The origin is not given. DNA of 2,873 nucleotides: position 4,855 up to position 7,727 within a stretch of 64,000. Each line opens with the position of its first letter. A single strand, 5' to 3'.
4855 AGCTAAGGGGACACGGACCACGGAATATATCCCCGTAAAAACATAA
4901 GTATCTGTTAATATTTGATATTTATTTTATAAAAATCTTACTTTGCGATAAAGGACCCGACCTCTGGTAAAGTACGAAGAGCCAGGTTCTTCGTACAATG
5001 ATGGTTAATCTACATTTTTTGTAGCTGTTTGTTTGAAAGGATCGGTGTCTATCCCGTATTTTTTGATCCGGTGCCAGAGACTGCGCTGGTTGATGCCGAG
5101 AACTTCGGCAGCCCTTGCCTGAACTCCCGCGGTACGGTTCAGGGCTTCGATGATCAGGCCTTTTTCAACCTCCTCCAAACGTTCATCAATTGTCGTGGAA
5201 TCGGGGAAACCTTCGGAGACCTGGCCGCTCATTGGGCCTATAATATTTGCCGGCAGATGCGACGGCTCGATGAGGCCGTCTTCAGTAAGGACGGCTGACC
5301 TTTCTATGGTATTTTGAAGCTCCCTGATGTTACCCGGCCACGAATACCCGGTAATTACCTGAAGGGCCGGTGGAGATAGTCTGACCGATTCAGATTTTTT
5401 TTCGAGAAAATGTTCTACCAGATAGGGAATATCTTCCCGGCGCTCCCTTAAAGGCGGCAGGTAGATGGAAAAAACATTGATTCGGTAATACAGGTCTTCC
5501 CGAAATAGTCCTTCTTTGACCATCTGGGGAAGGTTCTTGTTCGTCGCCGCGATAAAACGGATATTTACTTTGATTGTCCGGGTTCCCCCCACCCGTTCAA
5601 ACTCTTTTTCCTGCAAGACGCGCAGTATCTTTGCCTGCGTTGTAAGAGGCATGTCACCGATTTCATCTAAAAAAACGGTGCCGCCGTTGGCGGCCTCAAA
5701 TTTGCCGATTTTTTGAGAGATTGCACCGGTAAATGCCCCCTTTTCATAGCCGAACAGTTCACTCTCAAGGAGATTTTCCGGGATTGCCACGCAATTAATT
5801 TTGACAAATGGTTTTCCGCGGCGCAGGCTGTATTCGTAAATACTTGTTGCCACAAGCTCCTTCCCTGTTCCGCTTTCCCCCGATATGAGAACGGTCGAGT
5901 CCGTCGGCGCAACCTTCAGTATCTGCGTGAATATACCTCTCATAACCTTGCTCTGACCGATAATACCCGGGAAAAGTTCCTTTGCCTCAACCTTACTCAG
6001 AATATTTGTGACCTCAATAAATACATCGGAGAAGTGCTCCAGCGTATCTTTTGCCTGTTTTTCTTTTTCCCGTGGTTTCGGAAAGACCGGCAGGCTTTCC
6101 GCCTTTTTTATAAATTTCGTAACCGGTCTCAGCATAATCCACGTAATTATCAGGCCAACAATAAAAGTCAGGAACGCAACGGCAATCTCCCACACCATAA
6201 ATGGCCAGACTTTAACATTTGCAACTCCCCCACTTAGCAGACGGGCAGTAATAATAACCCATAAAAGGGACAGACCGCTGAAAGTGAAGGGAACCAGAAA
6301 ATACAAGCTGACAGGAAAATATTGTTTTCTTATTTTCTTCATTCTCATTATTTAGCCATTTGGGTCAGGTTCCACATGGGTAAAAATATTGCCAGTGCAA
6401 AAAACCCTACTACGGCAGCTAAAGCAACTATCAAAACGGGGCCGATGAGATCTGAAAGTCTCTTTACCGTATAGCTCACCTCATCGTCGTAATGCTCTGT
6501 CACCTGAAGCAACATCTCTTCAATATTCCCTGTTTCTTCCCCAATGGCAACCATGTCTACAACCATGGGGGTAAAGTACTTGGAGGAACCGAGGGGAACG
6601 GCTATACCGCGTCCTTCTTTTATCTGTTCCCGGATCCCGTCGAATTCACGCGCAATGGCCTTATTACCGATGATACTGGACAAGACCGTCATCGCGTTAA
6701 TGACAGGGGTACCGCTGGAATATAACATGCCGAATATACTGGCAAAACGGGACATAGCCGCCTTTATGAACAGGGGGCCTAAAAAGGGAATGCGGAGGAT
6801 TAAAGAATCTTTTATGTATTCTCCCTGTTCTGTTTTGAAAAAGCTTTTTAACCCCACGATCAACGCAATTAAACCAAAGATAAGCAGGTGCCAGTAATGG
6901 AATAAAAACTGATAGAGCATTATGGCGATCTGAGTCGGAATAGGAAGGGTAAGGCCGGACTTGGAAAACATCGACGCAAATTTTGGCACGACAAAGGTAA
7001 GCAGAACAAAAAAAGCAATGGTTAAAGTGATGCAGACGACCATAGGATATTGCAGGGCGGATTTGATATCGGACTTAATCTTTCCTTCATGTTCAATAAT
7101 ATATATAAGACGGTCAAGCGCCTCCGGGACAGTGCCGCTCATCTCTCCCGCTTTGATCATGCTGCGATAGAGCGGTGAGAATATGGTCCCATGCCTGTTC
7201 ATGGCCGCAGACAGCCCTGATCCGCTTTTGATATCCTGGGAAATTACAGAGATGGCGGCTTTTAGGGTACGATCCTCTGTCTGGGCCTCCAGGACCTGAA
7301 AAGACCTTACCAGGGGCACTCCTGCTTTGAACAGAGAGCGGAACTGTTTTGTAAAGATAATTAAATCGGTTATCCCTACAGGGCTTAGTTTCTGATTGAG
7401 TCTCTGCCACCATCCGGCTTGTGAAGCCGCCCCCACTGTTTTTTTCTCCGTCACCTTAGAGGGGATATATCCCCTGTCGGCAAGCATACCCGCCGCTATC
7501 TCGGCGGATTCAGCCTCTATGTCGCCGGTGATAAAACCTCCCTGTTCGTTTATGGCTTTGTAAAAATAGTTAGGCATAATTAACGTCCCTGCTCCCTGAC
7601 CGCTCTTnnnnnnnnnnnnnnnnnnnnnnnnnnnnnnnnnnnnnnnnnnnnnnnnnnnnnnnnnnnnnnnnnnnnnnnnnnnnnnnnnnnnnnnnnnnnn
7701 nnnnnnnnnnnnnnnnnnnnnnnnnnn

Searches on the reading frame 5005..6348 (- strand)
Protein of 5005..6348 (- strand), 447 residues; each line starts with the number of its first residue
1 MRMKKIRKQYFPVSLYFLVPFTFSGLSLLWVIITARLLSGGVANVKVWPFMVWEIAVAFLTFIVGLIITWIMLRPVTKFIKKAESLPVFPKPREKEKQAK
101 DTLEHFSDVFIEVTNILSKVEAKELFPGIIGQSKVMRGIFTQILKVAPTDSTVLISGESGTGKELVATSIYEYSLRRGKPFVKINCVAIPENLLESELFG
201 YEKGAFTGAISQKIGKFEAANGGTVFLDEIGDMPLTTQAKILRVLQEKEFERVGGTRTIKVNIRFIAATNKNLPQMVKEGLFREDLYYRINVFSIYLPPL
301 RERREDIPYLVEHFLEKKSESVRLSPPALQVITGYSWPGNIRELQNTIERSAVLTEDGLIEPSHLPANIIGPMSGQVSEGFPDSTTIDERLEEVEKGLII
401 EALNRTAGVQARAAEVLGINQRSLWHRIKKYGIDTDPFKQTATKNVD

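Call 10: search_protein_families(library=pfam, proteins=[window:5005-6348:-], max_evalue=0.01)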
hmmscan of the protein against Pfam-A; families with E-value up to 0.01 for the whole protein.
window:5005-6348:- (447 aa): 10 families
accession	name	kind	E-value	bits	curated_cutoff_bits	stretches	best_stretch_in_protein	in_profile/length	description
PF00158.32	Sigma54_activat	-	6.8e-74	247.6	20.2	1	129-295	1-167/168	Sigma-54 interaction domain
PF25601.1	AAA_lid_14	-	5.6e-23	81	27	1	301-370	1-75/87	AAA+ ATPase lid domain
PF14532.12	Sigma54_activ_2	-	9e-20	71.8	25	1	130-300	1-138/138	Sigma-54 interaction domain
PF02954.25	HTH_8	-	2.5e-14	53.1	22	1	391-431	2-42/42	Bacterial regulatory protein, Fis family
PF07728.20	AAA_5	-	2.1e-06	28.2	22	1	153-272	2-124/139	AAA domain (dynein-related subfamily)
PF00004.35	AAA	-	9.4e-06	26.5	21.2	1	153-286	1-122/131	ATPase family associated with various cellular activities (AAA)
PF20720.3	nSTAND3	-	0.0013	18.9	27.2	1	138-193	5-60/155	Novel STAND NTPase 3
PF06068.19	TIP49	-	0.0045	16.6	23.8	0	119-187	16-86/347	TIP49 P-loop domain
PF18024.7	HTH_50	-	0.007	16.5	27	0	387-433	4-49/50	Helix-turn-helix domain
PF07724.20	AAA_2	-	0.0074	16.8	27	0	152-275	5-129/166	AAA domain (Cdc48 subfamily)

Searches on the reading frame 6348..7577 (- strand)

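Call 10: search_protein_families(library=pfam, proteins=[window:6348-7577:-], max_evalue=0.01)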
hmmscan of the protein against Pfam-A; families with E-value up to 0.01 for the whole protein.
window:6348-7577:- (409 aa): 1 family
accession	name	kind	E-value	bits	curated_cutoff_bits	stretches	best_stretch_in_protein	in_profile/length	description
PF00482.28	T2SSF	-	1.7e-55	186.8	25.2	2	75-198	1-125/125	Type II secretion system (T2SS), protein F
